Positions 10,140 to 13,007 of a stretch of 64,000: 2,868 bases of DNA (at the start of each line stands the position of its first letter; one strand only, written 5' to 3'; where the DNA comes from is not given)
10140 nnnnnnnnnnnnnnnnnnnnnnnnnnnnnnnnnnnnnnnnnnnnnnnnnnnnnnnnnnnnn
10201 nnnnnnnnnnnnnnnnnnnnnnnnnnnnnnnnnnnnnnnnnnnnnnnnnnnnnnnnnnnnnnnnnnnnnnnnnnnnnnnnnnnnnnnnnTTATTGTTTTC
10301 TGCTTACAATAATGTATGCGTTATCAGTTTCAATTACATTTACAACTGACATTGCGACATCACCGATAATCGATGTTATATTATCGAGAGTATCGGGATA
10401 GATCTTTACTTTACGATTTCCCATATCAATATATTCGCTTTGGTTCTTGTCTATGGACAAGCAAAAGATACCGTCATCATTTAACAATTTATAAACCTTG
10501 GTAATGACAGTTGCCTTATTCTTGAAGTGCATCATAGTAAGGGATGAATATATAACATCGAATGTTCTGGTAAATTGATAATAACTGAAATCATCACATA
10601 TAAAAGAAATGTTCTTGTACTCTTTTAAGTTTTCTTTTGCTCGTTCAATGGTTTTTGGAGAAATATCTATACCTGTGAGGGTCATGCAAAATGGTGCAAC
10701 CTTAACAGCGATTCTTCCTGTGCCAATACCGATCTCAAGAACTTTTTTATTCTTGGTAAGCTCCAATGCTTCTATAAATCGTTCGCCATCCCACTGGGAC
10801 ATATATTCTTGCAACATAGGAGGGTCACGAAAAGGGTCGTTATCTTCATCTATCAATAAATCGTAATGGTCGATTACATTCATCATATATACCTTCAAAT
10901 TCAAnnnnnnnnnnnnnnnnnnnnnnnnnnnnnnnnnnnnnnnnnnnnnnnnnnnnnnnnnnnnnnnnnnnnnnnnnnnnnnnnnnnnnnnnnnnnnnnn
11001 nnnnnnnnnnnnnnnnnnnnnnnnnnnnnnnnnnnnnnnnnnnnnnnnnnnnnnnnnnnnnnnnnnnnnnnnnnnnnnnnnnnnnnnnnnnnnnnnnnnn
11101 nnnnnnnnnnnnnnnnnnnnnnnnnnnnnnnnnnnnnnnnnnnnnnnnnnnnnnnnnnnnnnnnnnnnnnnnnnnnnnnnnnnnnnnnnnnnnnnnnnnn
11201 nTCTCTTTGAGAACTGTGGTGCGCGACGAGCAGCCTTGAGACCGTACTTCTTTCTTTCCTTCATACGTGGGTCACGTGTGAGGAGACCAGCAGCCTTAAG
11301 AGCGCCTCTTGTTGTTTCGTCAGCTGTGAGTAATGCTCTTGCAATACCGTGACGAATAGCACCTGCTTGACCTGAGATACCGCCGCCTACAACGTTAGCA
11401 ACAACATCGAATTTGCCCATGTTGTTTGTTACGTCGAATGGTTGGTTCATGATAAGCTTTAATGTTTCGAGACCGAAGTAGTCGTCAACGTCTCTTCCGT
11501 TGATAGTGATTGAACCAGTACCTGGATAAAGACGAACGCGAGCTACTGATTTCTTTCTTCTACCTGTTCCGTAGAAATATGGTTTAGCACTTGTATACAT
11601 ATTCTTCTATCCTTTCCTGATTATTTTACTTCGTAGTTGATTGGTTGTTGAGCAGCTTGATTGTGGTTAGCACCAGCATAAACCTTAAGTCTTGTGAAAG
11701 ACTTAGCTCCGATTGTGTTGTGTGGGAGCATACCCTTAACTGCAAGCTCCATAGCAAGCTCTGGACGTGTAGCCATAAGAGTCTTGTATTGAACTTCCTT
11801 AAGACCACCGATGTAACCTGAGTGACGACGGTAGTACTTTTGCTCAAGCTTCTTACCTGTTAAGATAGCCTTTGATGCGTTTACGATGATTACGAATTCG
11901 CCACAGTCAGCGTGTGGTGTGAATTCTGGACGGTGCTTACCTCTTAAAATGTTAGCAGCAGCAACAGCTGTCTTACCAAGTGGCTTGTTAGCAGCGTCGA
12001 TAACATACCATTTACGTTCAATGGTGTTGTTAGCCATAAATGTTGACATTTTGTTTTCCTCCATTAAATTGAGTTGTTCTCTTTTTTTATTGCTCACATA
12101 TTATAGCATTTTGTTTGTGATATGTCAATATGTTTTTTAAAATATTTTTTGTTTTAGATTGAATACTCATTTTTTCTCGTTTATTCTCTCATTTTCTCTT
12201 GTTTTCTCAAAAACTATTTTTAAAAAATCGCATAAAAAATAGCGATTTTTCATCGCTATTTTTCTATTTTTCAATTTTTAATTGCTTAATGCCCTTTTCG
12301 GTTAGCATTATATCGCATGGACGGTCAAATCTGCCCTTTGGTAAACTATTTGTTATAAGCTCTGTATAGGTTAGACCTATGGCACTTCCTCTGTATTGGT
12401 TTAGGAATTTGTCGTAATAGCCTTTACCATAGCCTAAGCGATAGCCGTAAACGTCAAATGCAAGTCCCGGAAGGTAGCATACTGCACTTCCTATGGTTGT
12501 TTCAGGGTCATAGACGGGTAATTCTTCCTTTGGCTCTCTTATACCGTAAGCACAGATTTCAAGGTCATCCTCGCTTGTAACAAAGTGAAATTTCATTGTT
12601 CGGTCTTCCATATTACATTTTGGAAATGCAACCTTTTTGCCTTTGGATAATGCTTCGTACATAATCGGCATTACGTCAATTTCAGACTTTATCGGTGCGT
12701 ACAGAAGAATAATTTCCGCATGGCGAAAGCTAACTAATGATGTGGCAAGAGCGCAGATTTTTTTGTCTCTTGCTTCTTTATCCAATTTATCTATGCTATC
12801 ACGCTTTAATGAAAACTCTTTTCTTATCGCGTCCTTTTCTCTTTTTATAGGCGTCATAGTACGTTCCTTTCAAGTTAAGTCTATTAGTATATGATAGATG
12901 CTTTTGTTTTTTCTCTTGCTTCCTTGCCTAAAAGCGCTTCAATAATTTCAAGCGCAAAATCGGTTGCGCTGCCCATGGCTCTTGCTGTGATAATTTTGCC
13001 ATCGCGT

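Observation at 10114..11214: ~1.07-kb methyltransferase cassette bounded by copies of the rpsI 3' end (stop codon included): possible integrated or invertible element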

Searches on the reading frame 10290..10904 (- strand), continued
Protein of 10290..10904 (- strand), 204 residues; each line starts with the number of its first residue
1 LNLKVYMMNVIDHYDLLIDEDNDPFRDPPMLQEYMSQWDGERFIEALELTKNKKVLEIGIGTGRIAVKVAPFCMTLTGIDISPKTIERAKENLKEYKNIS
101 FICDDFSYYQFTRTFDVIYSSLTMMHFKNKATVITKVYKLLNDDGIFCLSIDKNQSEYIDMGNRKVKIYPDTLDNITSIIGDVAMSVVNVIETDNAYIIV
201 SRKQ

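Call 93: find_encoding_contigs(protein=P0057, flank=10000, max_places=2)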
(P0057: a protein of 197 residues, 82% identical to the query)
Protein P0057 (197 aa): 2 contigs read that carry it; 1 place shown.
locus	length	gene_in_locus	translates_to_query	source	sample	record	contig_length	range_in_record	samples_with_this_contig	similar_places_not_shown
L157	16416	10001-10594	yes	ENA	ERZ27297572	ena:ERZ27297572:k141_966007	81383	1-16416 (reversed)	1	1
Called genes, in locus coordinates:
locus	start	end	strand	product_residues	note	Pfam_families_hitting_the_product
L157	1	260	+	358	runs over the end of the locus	PF01118:Semialdhyde_dh, PF02774:Semialdhyde_dhC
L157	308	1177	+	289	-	PF00126:HTH_1, PF03466:LysR_substrate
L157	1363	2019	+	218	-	-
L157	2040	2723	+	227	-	-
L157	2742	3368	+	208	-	-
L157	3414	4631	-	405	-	PF07221:GlcNAc_2-epim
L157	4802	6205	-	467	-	PF00682:HMGL-like, PF02436:PYC_OADA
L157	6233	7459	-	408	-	PF03977:OAD_beta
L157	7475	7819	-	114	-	PF25919:BSH_CusB (faint), PF25997:BSH_YhbJ (faint), PF00364:Biotin_lipoyl, PF25917:BSH_RND, PF25935:BSH_LcnD (faint), PF25973:BSH_CzcB (faint), PF25984:BSH_YknX (weak)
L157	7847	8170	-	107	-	PF04277:OAD_gamma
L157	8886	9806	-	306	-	PF02498:Bro-N, PF02661:Fic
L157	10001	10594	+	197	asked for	PF05401:NodS, PF03848:TehB (weak), PF13489:Methyltransf_23, PF01209:Ubie_methyltran (weak), PF13847:Methyltransf_31, PF08241:Methyltransf_11, PF08242:Methyltransf_12, PF13649:Methyltransf_25, +3 more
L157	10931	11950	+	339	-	PF01381:HTH_3, PF12844:HTH_19, PF13560:HTH_31 (weak)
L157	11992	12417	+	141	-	PF06713:bPH_4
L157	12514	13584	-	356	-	PF14607:GxDLY, PF13472:Lipase_GDSL_2, PF14606:Lipase_GDSL_3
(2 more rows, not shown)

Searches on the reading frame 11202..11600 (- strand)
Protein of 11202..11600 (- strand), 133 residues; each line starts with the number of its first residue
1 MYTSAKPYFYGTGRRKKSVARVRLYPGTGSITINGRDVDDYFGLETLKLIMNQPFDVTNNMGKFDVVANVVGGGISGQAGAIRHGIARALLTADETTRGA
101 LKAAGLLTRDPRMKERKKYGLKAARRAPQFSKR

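Call 24: find_encoding_contigs(protein=window:11202-11600:-, flank=5000, max_places=10)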
Protein window:11202-11600:- (133 aa): 23 contigs read that carry it; 10 places shown.
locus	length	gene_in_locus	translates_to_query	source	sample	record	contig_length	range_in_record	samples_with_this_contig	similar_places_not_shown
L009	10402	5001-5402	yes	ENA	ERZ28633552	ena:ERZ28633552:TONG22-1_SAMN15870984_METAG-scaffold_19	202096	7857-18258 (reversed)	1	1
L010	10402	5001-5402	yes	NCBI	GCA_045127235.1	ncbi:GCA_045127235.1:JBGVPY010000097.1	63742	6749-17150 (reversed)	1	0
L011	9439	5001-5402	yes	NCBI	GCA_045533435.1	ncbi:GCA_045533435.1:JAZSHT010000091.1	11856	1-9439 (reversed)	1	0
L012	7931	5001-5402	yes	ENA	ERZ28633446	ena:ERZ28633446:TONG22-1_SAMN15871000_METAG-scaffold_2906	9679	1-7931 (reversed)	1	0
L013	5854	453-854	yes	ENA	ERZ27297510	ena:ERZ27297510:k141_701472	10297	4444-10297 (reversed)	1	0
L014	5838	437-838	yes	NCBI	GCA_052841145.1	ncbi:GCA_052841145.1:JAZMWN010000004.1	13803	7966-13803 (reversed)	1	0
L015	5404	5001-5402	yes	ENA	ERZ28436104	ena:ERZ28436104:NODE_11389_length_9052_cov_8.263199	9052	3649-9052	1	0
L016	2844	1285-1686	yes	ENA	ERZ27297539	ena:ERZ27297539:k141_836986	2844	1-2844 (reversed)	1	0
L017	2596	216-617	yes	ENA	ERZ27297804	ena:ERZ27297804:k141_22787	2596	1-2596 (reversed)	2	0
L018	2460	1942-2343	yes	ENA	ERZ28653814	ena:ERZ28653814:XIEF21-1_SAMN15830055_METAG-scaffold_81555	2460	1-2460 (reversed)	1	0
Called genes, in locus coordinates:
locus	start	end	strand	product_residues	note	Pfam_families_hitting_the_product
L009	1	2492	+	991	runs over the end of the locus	PF17854:FtsK_alpha, PF01580:FtsK_SpoIIIE, PF09397:FtsK_gamma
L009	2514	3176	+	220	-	PF01712:dNK (weak), PF02223:Thymidylate_kin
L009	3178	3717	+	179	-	PF01965:DJ-1_PfpI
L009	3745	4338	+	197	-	PF01812:5-FTHF_cyc-lig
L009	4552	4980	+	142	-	PF00572:Ribosomal_L13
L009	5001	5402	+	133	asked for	PF00380:Ribosomal_S9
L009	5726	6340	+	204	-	-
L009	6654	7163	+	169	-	PF00293:NUDIX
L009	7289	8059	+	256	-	-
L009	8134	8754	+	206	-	-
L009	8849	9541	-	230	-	PF00687:Ribosomal_L1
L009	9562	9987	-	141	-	PF03946:Ribosomal_L11_N, PF00298:Ribosomal_L11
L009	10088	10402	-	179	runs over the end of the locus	PF02357:NusG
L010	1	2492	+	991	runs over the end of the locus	PF17854:FtsK_alpha, PF01580:FtsK_SpoIIIE, PF09397:FtsK_gamma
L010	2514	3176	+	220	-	PF01712:dNK (weak), PF02223:Thymidylate_kin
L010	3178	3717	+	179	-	PF01965:DJ-1_PfpI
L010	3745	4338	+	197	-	PF01812:5-FTHF_cyc-lig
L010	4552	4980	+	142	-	PF00572:Ribosomal_L13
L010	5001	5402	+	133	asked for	PF00380:Ribosomal_S9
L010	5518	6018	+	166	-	-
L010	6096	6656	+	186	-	PF00293:NUDIX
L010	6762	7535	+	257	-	-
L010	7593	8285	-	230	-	PF00687:Ribosomal_L1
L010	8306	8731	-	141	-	PF03946:Ribosomal_L11_N, PF00298:Ribosomal_L11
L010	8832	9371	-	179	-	PF02357:NusG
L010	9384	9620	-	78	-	PF00584:SecE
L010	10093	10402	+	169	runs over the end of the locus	PF01782:RimM, PF05239:PRC, PF24986:PRC_RimM (weak)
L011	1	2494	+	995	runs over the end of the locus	PF17854:FtsK_alpha, PF01580:FtsK_SpoIIIE, PF09397:FtsK_gamma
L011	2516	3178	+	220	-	PF01712:dNK (weak), PF02223:Thymidylate_kin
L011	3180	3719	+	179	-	PF01965:DJ-1_PfpI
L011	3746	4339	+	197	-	PF01812:5-FTHF_cyc-lig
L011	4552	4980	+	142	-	PF00572:Ribosomal_L13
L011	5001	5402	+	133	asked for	PF00380:Ribosomal_S9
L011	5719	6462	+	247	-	-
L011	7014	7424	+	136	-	PF00383:dCMP_cyt_deam_1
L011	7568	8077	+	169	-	PF00293:NUDIX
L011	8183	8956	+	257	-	-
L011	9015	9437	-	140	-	?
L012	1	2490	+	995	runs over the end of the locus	PF17854:FtsK_alpha, PF01580:FtsK_SpoIIIE, PF09397:FtsK_gamma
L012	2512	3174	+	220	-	PF01712:dNK (weak), PF02223:Thymidylate_kin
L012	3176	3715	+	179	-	PF01965:DJ-1_PfpI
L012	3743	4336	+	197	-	PF01812:5-FTHF_cyc-lig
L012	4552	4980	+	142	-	PF00572:Ribosomal_L13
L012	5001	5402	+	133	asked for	PF00380:Ribosomal_S9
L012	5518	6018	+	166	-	-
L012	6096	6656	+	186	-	PF00293:NUDIX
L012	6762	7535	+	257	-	-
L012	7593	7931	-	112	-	?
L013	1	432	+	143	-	?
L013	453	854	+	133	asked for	PF00380:Ribosomal_S9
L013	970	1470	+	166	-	-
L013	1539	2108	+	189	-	PF00293:NUDIX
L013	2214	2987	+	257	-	-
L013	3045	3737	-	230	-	PF00687:Ribosomal_L1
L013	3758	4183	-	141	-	PF03946:Ribosomal_L11_N, PF00298:Ribosomal_L11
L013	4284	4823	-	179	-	PF02357:NusG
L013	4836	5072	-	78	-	PF00584:SecE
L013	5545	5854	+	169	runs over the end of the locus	PF01782:RimM, PF05239:PRC, PF24986:PRC_RimM (weak)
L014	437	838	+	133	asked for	PF00380:Ribosomal_S9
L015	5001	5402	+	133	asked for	PF00380:Ribosomal_S9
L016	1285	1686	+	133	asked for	PF00380:Ribosomal_S9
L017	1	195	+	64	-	?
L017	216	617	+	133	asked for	PF00380:Ribosomal_S9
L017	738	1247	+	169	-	PF00293:NUDIX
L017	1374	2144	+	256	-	-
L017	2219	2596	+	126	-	?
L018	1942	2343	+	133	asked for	PF00380:Ribosomal_S9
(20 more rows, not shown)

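Call 63: list_cluster_members(proteins=[window:11202-11600:-, P0001, window:11624-12049:-])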
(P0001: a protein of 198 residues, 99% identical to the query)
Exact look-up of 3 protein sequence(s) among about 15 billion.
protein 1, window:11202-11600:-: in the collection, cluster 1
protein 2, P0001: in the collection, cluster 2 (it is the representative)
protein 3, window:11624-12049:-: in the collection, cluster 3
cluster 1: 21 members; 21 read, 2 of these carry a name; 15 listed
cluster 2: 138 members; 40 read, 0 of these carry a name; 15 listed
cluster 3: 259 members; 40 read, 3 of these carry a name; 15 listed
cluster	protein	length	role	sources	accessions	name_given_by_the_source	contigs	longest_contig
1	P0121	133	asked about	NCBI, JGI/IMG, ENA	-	small subunit ribosomal protein S9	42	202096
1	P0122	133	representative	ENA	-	-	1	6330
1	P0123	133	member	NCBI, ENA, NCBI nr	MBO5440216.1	MAG: 30S ribosomal protein S9 [Clostridia bacterium] | 30S ribosomal protein S9 [Clostridia bacterium]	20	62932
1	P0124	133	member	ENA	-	-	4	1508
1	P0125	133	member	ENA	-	-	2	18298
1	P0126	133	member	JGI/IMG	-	-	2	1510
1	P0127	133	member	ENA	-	-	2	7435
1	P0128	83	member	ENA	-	-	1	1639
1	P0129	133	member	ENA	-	-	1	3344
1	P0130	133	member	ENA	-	-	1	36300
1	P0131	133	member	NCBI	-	-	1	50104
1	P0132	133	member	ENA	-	-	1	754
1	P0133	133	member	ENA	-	-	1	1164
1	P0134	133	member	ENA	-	-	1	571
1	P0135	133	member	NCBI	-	-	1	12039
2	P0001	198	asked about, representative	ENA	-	-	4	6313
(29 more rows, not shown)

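Call 68: search_protein_families(library=ncbifam, proteins=[L009:5726-6340:+, L011:5719-6462:+, L011:7014-7424:+, L010:5518-6018:+], max_evalue=0.01)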
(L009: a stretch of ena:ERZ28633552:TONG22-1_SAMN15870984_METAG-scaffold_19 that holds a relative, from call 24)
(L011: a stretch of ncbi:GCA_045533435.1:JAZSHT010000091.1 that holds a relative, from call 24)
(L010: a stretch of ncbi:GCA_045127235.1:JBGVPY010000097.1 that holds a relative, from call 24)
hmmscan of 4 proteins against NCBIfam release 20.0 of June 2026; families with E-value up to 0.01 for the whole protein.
L009:5726-6340:+ (204 aa): 1 family
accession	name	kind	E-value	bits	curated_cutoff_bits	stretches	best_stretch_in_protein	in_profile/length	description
TIGR03042.1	PS_II_psbQ_bact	equivalog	8.6e-05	22.4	106.9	1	1-61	1-58/142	photosystem II protein PsbQ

L011:5719-6462:+ (247 aa): 0 families

L011:7014-7424:+ (136 aa): 6 families
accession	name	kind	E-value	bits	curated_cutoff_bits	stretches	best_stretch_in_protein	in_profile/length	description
NF005314.0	PRK06848.1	equivalog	2.7e-27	95.5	131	1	5-131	2-134/139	cytidine deaminase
TIGR01354.1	cyt_deam_tetra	equivalog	9.8e-21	74.3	113.65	1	31-133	20-123/126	cytidine deaminase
NF004064.0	PRK05578.1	equivalog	3.1e-17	62.8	74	1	31-132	26-124/130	cytidine deaminase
NF009076.0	PRK12411.1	equivalog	4.5e-16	59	216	1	30-131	22-125/132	cytidine deaminase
NF006155.0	PRK08298.1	equivalog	1.6e-08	34.6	129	1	9-132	3-130/136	cytidine deaminase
TIGR01355.1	cyt_deam_dimer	equivalog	3.4e-06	26.5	275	1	23-117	33-127/283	cytidine deaminase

L010:5518-6018:+ (166 aa): 0 families

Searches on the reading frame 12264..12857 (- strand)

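Call 6: search_protein_families(library=pfam, proteins=[window:12264-12857:-])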
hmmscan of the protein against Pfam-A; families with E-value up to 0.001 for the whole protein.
window:12264-12857:- (197 aa): 1 family
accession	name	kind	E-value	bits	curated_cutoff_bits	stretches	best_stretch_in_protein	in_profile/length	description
PF01812.26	5-FTHF_cyc-lig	-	2.3e-38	132.4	27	1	8-187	1-186/186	5-formyltetrahydrofolate cyclo-ligase family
